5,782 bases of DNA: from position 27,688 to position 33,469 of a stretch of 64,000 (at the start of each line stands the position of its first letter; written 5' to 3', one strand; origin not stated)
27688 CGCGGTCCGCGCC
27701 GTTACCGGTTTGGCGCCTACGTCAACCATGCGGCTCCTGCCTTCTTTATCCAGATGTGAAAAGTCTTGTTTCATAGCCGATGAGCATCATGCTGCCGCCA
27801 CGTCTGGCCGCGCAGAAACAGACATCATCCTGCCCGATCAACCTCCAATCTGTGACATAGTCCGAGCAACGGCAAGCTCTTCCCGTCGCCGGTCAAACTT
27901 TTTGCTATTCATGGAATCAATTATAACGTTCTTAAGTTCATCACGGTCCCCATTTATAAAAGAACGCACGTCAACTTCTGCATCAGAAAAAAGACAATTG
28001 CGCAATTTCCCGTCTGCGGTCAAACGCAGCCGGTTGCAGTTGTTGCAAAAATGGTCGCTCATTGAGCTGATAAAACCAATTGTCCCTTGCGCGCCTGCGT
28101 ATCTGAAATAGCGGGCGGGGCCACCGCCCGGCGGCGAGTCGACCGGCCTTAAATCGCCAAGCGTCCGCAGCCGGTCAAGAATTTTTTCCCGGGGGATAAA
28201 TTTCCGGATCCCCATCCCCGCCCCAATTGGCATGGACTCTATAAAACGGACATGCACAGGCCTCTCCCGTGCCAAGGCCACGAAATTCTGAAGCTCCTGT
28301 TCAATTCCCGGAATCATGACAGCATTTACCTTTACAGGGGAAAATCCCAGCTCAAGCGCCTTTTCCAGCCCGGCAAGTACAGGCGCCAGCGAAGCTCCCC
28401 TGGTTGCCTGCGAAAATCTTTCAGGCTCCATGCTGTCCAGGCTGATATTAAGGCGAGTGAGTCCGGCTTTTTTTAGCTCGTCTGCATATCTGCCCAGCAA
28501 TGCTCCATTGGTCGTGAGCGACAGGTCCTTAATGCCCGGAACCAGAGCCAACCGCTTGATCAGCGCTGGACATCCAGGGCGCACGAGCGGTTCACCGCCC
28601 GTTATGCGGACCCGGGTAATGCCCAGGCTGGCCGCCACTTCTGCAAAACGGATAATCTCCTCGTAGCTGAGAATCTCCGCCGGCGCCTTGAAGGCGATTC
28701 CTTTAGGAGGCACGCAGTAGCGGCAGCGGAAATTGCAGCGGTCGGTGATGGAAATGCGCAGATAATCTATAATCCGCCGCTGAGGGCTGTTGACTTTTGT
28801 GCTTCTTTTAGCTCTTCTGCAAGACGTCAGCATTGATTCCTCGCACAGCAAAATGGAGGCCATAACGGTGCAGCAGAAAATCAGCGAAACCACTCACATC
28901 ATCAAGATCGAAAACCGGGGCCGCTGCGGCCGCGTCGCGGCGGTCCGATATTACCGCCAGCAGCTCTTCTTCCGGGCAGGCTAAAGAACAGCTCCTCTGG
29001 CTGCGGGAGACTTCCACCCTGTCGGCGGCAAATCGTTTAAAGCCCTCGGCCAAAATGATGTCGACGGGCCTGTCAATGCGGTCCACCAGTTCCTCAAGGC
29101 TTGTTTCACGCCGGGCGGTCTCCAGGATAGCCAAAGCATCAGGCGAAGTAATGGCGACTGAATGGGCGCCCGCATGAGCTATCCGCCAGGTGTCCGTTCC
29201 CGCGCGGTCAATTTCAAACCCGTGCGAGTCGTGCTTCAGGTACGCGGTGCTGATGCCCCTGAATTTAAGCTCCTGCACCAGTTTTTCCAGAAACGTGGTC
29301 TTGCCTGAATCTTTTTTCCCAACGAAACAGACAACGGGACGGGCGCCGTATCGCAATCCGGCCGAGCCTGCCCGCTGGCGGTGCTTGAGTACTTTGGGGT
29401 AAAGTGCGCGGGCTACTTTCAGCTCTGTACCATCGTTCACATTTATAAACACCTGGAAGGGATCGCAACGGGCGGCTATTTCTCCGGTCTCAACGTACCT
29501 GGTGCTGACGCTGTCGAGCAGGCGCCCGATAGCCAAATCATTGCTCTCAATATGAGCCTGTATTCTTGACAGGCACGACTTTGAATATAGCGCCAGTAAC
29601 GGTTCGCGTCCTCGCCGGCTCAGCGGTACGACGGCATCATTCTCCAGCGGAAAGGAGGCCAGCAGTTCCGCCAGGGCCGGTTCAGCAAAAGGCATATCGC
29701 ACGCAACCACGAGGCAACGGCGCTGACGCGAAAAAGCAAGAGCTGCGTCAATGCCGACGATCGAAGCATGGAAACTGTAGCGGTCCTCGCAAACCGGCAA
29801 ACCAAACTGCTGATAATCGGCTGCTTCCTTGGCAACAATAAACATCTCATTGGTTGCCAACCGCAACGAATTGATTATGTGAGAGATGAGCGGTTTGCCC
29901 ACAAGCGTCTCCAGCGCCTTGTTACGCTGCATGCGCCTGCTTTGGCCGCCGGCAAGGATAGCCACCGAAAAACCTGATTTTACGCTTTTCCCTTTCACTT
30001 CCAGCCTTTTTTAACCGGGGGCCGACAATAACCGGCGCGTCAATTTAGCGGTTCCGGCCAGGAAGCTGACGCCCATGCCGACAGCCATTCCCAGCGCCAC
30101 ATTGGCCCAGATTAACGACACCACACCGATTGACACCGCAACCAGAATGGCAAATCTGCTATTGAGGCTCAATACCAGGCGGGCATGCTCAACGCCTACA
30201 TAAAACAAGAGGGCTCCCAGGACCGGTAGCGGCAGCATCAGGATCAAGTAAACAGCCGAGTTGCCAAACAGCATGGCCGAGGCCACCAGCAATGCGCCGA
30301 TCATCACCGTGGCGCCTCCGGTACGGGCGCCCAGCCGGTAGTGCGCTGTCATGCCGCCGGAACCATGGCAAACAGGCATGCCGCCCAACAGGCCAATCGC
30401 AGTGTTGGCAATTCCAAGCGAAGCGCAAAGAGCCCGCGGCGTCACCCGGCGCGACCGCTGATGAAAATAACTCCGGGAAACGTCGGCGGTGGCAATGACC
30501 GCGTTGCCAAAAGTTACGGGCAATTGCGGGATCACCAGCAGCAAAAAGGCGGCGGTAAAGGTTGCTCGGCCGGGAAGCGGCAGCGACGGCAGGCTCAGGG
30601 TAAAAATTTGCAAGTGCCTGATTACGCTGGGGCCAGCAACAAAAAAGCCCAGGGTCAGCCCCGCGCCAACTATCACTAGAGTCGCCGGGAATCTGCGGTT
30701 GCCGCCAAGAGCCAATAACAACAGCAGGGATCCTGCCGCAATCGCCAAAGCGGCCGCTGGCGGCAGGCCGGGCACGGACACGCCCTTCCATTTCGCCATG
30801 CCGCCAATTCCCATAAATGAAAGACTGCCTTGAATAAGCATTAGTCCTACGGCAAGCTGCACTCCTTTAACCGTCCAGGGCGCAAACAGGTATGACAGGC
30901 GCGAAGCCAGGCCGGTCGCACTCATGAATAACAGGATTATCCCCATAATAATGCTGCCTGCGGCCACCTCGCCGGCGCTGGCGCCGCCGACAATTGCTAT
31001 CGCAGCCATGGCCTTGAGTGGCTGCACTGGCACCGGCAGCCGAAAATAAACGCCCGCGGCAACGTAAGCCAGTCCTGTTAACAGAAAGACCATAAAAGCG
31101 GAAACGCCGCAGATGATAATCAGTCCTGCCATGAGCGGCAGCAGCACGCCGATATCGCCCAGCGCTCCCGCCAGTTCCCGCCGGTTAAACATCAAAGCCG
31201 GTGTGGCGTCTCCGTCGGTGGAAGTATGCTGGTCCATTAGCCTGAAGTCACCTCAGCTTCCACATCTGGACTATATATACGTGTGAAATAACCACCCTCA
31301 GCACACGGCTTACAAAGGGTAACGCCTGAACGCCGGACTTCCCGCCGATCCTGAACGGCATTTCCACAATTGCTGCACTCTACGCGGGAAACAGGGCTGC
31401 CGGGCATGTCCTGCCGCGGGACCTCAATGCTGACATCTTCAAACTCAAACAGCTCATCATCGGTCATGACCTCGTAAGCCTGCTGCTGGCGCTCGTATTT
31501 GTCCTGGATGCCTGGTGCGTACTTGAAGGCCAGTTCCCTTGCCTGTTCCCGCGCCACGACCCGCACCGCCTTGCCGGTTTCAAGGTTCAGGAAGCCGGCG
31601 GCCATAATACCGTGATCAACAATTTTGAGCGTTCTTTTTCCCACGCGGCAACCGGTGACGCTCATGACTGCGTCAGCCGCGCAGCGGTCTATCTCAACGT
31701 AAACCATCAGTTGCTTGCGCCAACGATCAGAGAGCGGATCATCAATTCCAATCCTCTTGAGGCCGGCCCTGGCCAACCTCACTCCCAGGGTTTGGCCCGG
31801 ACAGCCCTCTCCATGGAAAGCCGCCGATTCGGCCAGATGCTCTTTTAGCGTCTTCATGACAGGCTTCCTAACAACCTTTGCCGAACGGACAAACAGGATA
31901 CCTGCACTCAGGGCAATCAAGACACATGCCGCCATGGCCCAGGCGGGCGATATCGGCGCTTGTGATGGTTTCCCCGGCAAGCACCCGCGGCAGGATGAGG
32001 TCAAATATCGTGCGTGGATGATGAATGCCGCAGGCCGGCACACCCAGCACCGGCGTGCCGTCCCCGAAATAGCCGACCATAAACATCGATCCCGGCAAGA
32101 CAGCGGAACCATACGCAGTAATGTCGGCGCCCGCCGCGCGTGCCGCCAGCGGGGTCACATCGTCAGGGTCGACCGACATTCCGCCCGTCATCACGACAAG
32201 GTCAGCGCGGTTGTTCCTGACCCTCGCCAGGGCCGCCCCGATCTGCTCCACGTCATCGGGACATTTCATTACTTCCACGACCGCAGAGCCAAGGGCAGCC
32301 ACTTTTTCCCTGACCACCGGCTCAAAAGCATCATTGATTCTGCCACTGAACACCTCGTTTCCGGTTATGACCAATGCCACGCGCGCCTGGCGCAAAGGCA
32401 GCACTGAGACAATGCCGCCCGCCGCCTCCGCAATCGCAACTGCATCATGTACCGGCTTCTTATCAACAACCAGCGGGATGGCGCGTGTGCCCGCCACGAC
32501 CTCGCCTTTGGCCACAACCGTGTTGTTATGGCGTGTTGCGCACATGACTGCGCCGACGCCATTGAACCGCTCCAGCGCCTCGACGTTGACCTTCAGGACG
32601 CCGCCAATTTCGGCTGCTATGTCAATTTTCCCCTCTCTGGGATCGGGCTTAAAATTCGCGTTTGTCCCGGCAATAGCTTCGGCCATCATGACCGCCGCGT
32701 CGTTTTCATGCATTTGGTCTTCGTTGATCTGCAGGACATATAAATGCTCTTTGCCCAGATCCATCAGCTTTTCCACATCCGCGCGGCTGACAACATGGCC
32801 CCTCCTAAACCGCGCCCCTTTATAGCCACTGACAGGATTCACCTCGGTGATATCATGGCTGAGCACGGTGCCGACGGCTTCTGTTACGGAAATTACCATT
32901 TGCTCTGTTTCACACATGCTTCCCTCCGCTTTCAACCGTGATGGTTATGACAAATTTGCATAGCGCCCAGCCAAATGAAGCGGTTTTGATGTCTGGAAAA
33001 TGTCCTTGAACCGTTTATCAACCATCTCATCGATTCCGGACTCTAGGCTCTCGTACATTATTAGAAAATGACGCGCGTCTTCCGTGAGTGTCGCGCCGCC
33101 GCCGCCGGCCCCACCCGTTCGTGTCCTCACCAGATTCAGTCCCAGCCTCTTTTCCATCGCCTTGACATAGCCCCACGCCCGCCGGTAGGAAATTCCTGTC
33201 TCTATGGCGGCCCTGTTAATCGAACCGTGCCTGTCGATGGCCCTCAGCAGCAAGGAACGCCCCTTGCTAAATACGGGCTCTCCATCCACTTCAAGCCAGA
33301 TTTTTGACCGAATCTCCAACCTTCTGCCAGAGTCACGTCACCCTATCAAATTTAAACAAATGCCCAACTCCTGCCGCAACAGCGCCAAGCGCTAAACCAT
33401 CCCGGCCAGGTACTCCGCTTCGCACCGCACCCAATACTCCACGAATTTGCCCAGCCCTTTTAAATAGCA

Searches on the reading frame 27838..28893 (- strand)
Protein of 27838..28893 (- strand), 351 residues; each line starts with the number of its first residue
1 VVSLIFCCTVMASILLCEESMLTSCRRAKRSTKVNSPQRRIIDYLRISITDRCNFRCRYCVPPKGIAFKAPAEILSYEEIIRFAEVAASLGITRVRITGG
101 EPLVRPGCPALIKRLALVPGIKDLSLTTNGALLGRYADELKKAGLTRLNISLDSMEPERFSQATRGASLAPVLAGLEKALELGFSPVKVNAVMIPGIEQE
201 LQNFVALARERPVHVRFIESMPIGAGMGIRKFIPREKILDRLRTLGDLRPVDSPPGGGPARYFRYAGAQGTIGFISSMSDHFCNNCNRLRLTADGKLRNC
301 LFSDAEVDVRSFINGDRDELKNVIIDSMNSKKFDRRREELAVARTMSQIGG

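Call 4: search_protein_families(library=pfam, proteins=[window:27838-28893:-], max_evalue=0.01)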
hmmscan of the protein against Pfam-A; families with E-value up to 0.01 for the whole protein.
window:27838-28893:- (351 aa): 3 families
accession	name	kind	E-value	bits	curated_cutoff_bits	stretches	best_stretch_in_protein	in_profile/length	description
PF04055.27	Radical_SAM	-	7.8e-34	117.7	29.5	1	47-200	1-157/166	Radical SAM superfamily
PF06463.18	Mob_synth_C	-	3.9e-33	114.6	37.4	1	214-332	2-123/128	Molybdenum Cofactor Synthesis C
PF13353.11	Fer4_12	-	0.0004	21.1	22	1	52-146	14-107/137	4Fe-4S single cluster domain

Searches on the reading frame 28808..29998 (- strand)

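Call 4: search_protein_families(library=pfam, proteins=[window:28808-29998:-], max_evalue=0.01)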
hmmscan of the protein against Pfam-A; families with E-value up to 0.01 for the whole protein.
window:28808-29998:- (396 aa): 3 families
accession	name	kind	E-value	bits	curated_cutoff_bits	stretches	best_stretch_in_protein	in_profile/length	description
PF03205.20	MobB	-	6.8e-38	130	26.6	1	222-352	1-133/133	Molybdopterin guanine dinucleotide synthesis protein B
PF12804.13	NTP_transf_3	-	2.3e-31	109.6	27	1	13-153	2-148/160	MobA-like NTP transferase domain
PF02348.25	CTP_transf_3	-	0.0079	16.5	22.6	0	14-56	4-46/217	Cytidylyltransferase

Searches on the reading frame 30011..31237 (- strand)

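Call 4: search_protein_families(library=pfam, proteins=[window:30011-31237:-], max_evalue=0.01)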
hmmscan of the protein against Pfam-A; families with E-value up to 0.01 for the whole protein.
window:30011-31237:- (408 aa): 1 family
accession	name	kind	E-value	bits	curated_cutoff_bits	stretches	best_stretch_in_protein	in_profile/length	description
PF16983.11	MFS_MOT1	-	4.5e-40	136.9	30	2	231-350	2-110/111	Molybdate transporter of MFS superfamily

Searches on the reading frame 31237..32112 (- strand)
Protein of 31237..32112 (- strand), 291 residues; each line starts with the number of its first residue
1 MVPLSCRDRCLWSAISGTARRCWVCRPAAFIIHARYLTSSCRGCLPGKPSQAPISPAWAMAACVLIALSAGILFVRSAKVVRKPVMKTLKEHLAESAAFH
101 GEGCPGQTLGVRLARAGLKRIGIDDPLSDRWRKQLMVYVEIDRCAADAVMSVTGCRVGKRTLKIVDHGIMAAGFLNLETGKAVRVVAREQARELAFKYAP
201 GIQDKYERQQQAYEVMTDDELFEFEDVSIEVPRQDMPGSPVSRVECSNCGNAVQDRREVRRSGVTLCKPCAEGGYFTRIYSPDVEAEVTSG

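Call 4: search_protein_families(library=pfam, proteins=[window:31237-32112:-], max_evalue=0.01)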
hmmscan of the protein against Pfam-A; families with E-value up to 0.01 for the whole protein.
window:31237-32112:- (291 aa): 2 families
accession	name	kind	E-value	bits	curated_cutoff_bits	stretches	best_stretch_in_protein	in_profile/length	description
PF02663.19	FmdE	-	8.1e-29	100.8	22.9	1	99-216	1-115/133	FmdE, Molybdenum formylmethanofuran dehydrogenase operon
PF01258.23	zf-dskA_traR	-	3.4e-05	24.2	24.9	1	244-272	5-32/36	Prokaryotic dksA/traR C4-type zinc finger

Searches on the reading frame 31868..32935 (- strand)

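Call 4: search_protein_families(library=pfam, proteins=[window:31868-32935:-], max_evalue=0.01)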
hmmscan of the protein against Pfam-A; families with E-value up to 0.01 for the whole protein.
window:31868-32935:- (355 aa): 1 family
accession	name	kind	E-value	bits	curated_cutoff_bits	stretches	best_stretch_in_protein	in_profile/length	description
PF00994.29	MoCF_biosynth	-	5.5e-21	75.2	26.6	1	188-302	2-126/144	Probable molybdopterin binding domain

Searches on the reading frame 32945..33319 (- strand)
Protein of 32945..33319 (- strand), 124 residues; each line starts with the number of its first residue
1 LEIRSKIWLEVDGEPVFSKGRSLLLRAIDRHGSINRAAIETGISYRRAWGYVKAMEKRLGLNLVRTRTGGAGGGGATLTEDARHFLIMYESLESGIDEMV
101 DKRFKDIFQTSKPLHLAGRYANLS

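Call 4: search_protein_families(library=pfam, proteins=[window:32945-33319:-], max_evalue=0.01)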
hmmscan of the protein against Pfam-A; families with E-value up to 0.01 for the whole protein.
window:32945-33319:- (124 aa): 1 family
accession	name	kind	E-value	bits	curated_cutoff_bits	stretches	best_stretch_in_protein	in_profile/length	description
PF00126.33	HTH_1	-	5.5e-09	36.3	26.6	1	24-83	6-60/60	Bacterial regulatory helix-turn-helix protein, lysR family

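Call 5: search_protein_families(library=ncbifam, proteins=[window:32945-33319:-], max_evalue=0.01)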
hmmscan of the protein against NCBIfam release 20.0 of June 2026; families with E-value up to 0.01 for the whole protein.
window:32945-33319:- (124 aa): 3 families
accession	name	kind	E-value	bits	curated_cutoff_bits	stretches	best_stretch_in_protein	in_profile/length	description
TIGR00637.1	ModE_repress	subfamily_domain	3e-24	84.9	98.5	1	19-106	4-91/100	ModE molybdate transport repressor domain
NF007957.0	PRK10676.1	equivalog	3.1e-14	52.7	369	1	21-94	21-94/263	molybdenum-dependent transcriptional regulator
NF045990.1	TransRegCbbRRhodb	equivalog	0.0054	15.8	450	1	25-100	14-86/304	LysR family regulator CbbR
